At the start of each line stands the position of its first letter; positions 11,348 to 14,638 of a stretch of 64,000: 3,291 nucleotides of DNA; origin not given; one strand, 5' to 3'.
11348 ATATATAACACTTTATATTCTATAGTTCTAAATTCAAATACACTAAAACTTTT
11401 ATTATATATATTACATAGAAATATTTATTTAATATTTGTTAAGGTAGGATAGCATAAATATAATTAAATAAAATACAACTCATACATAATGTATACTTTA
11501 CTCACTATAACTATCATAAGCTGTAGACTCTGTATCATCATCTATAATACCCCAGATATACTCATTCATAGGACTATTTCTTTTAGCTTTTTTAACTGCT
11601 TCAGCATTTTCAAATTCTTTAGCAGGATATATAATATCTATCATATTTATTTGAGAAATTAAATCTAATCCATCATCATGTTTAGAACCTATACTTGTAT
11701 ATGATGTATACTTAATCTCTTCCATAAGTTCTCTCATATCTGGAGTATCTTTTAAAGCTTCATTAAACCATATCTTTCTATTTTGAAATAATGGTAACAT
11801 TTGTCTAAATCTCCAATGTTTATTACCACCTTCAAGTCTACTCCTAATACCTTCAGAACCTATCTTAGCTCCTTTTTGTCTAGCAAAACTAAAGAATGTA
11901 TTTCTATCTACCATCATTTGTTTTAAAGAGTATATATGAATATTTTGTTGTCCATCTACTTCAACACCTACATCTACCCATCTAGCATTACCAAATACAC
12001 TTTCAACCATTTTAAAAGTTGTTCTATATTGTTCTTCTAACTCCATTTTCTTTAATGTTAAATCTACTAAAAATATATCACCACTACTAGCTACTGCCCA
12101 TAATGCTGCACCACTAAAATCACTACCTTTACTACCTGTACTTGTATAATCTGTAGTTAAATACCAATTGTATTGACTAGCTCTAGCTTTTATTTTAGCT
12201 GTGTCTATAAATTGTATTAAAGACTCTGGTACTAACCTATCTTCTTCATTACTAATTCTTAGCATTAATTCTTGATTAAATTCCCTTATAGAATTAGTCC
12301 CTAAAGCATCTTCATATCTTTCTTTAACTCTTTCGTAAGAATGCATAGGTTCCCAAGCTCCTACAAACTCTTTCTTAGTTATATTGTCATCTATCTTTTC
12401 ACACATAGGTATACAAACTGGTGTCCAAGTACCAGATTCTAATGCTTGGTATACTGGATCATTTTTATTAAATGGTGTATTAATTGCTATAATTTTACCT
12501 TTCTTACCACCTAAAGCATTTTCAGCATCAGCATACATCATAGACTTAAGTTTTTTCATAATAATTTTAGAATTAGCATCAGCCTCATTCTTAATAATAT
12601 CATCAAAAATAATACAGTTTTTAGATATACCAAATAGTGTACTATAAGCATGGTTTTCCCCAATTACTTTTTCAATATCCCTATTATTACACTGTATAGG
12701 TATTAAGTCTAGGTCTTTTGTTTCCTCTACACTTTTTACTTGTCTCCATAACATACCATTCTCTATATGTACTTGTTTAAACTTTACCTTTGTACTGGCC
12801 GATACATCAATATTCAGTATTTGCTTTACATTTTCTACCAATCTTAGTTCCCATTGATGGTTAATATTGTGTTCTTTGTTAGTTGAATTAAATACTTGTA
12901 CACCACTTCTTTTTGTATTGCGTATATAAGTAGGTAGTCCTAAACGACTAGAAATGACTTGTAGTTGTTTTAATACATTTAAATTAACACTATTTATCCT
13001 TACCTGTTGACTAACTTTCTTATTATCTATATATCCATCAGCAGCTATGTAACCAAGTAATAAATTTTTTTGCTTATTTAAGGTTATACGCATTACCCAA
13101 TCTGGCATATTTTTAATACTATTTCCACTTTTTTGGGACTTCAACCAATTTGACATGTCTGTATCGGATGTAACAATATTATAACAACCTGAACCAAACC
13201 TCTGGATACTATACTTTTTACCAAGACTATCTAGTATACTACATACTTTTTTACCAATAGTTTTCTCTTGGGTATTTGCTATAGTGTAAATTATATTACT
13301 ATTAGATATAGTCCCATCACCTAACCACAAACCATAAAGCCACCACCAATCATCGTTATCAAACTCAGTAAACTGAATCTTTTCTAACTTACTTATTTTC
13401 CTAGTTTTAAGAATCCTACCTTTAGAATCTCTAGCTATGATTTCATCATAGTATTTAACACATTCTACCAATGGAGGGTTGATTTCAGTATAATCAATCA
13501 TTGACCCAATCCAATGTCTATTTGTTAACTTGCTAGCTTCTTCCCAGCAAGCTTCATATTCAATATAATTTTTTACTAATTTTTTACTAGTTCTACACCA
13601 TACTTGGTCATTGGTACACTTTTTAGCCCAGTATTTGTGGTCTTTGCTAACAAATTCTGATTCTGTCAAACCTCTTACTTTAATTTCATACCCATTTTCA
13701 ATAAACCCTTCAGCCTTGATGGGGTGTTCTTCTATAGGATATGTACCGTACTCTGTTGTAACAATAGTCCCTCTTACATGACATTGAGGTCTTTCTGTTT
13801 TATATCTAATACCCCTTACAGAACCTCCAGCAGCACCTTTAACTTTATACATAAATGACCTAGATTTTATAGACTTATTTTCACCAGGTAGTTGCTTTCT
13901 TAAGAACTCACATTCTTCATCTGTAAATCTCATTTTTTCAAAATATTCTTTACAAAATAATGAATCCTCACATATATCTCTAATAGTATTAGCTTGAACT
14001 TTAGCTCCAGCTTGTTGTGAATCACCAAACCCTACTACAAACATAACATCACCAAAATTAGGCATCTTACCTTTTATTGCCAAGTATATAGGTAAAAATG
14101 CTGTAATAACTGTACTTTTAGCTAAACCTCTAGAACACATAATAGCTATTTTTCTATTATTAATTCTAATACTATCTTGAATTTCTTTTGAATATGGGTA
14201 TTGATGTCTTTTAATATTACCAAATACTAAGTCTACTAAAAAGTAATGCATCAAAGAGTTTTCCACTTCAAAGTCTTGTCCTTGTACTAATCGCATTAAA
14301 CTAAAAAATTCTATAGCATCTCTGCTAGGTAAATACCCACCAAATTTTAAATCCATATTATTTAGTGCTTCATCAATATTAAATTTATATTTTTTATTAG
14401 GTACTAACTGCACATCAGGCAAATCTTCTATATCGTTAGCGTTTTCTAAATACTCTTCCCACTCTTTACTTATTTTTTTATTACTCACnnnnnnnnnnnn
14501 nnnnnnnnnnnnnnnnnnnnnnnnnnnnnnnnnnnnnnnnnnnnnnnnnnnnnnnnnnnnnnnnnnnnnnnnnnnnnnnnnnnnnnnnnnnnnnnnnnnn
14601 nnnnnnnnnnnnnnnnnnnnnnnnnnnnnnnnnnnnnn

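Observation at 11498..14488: Large terminase subunit interrupted by a 389-aa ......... intein just before Walker B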

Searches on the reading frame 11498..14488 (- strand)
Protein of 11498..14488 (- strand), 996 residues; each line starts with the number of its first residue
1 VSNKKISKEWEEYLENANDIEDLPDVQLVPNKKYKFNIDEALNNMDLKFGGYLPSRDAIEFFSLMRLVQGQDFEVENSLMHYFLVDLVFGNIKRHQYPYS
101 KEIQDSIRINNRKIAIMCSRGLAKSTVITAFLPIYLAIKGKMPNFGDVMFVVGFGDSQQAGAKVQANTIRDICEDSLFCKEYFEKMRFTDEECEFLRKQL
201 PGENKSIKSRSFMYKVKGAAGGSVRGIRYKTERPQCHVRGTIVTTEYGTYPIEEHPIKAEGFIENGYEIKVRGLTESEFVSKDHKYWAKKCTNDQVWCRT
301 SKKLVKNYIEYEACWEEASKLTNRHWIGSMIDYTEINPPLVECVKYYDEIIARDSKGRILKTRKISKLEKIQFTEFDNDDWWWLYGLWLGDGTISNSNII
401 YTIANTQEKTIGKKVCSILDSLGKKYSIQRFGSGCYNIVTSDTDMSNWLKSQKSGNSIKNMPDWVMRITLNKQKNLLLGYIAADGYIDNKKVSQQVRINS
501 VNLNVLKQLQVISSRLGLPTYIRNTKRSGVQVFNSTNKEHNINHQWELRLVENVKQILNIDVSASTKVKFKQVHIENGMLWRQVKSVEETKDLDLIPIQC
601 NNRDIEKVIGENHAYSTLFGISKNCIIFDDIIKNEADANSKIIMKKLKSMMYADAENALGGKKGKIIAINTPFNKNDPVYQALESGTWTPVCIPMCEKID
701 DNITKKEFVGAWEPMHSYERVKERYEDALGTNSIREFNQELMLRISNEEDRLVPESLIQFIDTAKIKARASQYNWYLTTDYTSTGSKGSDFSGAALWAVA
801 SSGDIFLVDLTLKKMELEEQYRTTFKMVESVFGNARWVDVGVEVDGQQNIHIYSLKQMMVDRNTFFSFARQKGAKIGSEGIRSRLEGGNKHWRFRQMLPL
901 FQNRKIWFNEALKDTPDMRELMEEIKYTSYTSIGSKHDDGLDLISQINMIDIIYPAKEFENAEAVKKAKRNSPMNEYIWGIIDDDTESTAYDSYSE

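Call 4: search_protein_families(library=pfam, proteins=[window:11498-14488:-], max_evalue=1)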
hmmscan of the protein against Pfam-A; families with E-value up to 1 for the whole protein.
window:11498-14488:- (996 aa): 3 families
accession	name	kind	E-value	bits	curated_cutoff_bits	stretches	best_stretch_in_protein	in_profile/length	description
PF14528.11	LAGLIDADG_3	-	6.6e-12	46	22.5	2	474-528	4-58/82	LAGLIDADG-like domain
PF05204.19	Hom_end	-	0.00018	22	21.1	1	476-526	17-66/110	Homing endonuclease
PF10356.15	RRG7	-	0.0064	16.4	22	1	918-972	14-68/185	Required for respiratory growth protein 7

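Call 5: search_protein_families(library=phrogs, proteins=[window:11498-14488:-], max_evalue=0.01)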
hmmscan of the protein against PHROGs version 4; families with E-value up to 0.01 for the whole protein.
window:11498-14488:- (996 aa): 3 families
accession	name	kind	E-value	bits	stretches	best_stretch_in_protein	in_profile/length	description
phrog_38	-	head and packaging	1.4e-52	180.4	2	624-966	404-718/760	terminase large subunit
phrog_5573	-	head and packaging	2.5e-08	34.6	1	780-946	88-229/250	terminase large subunit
phrog_4758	-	head and packaging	2.9e-08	34.3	1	616-685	151-220/243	terminase large subunit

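Call 8: find_homologous_proteins(query=window:11498-14488:-, max_evalue=0.00001)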
Query window:11498-14488:- (996 aa): 226 proteins with E <= 0.00001 among 6657 candidates; the best 120 are listed.
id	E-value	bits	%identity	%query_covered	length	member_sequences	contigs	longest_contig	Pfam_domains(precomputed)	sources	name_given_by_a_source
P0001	0.0e+0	2296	100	100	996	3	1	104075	PF14528.12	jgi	-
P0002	0.0e+0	1200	55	99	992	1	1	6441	PF14528.12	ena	-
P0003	0.0e+0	1109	51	99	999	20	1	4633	PF17289.9,PF14528.12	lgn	-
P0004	0.0e+0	1067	59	81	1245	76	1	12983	PF14528.12,PF14890.12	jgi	-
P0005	1.6e-290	985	47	93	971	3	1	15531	PF14528.12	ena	-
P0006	3.9e-290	983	72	37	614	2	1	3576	-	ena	-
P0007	3.5e-283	960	70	36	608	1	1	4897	-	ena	-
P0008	3.2e-268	911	54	38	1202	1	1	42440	PF14890.12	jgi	-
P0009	6.6e-268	910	63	37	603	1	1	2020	-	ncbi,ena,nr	ncbi:MAG: hypothetical protein KAS62_02440 [Candidatus Delongbacteria bacterium]|nr:hypothetical pro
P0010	3.7e-267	907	64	37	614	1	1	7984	-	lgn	-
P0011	3.7e-266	904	46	94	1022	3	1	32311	PF14528.12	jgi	-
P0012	5.2e-263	894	46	96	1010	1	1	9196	PF14528.12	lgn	-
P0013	2.7e-262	891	47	95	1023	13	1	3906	PF14528.12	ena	-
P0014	5.3e-262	890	46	94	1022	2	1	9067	PF14528.12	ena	-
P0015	1.9e-261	888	62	37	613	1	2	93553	-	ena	-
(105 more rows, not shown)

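Call 32: find_encoding_contigs(protein=P0006, flank=3000, max_places=2)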
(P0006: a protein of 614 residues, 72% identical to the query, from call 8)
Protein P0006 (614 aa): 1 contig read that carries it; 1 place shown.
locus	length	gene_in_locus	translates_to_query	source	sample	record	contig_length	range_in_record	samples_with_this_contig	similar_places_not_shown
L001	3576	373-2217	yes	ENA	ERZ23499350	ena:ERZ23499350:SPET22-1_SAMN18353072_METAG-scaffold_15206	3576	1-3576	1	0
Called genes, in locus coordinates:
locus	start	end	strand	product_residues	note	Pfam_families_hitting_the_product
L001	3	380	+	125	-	?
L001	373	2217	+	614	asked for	-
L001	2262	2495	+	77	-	-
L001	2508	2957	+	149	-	-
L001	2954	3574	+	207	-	?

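Call 33: find_encoding_contigs(protein=P0015, flank=10000, max_places=1)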
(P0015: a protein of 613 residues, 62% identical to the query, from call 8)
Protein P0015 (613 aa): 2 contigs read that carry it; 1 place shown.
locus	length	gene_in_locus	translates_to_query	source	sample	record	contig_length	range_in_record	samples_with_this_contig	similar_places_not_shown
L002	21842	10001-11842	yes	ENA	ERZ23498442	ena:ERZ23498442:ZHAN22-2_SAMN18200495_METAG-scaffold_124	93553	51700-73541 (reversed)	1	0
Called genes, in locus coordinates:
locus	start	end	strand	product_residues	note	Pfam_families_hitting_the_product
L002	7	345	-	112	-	-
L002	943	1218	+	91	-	-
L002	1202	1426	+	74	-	-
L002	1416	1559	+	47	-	-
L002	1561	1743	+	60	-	-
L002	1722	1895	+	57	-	-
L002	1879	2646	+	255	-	-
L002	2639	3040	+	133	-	PF10544:T5orf172 (weak)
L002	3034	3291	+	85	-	-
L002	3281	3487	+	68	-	-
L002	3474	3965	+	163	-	-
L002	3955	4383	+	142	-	-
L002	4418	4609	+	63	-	-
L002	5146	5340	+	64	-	-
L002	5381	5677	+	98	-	-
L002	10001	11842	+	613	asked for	-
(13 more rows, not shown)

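Call 34: find_encoding_contigs(protein=P0009, flank=1000, max_places=1)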
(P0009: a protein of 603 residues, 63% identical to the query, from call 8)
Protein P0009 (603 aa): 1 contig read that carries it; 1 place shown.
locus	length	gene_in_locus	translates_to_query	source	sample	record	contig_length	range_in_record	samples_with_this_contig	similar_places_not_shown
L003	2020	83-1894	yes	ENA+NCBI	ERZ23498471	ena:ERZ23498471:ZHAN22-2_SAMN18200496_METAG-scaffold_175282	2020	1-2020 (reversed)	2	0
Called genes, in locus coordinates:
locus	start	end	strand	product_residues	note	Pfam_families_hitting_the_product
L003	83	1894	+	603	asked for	-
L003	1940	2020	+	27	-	?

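Call 35: find_encoding_contigs(protein=P0010, flank=3000, max_places=1)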
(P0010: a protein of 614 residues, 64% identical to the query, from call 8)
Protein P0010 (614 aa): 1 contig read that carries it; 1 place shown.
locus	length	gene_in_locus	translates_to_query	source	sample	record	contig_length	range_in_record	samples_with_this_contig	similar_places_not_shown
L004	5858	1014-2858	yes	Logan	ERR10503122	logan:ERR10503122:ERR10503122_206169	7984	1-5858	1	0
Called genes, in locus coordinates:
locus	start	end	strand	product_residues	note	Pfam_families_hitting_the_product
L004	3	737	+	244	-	?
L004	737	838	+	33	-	-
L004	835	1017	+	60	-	-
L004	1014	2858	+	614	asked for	-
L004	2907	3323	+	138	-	-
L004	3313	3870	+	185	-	-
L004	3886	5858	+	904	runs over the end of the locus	-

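Call 36: find_encoding_contigs(protein=P0002, flank=3000, max_places=1)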
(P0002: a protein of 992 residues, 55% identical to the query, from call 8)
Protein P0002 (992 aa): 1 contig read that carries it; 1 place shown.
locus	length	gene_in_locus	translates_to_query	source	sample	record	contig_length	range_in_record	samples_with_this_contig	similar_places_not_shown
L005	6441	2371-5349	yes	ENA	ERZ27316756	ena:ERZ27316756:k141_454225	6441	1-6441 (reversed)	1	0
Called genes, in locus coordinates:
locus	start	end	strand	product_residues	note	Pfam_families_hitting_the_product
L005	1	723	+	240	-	?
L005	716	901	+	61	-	-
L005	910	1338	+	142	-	PF10544:T5orf172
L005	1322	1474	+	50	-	-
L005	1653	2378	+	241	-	-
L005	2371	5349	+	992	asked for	PF14528:LAGLIDADG_3 (faint)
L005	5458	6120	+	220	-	PF24175:SU10_adaptor (weak)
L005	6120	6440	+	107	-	?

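Call 68: find_encoding_contigs(protein=P0012, flank=500, max_places=1)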
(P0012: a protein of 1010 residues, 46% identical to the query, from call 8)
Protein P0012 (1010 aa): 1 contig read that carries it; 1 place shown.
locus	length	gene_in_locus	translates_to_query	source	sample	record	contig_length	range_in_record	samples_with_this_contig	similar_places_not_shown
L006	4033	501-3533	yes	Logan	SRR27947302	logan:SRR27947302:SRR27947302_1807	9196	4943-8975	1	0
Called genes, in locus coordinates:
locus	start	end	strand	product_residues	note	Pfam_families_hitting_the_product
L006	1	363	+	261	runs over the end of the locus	-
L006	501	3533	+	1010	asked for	PF14528:LAGLIDADG_3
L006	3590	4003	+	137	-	-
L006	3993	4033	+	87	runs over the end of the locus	?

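Call 69: find_encoding_contigs(protein=P0014, flank=500, max_places=1)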
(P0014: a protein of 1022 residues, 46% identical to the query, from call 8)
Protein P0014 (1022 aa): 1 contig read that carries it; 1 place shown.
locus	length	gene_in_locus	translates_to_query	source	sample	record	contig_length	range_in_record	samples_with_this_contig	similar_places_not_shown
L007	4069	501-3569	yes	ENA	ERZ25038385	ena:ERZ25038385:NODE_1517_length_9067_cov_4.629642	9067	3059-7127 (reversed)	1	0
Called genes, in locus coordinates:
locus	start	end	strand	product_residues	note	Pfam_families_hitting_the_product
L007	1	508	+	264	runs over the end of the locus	-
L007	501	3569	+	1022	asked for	PF14528:LAGLIDADG_3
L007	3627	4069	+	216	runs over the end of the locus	PF24175:SU10_adaptor (weak)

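Call 70: find_encoding_contigs(protein=P0011, flank=500, max_places=1)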
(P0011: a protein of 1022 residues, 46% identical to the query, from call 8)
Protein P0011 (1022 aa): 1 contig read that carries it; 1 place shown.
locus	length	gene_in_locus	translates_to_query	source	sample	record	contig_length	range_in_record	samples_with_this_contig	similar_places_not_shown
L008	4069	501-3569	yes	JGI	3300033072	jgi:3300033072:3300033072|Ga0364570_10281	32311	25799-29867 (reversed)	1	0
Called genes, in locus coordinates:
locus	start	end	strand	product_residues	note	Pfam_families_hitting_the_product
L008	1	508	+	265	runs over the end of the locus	-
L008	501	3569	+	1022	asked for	PF14528:LAGLIDADG_3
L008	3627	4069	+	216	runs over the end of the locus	PF24175:SU10_adaptor (weak)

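Call 73: find_encoding_contigs(protein=P0001, flank=500, max_places=3)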
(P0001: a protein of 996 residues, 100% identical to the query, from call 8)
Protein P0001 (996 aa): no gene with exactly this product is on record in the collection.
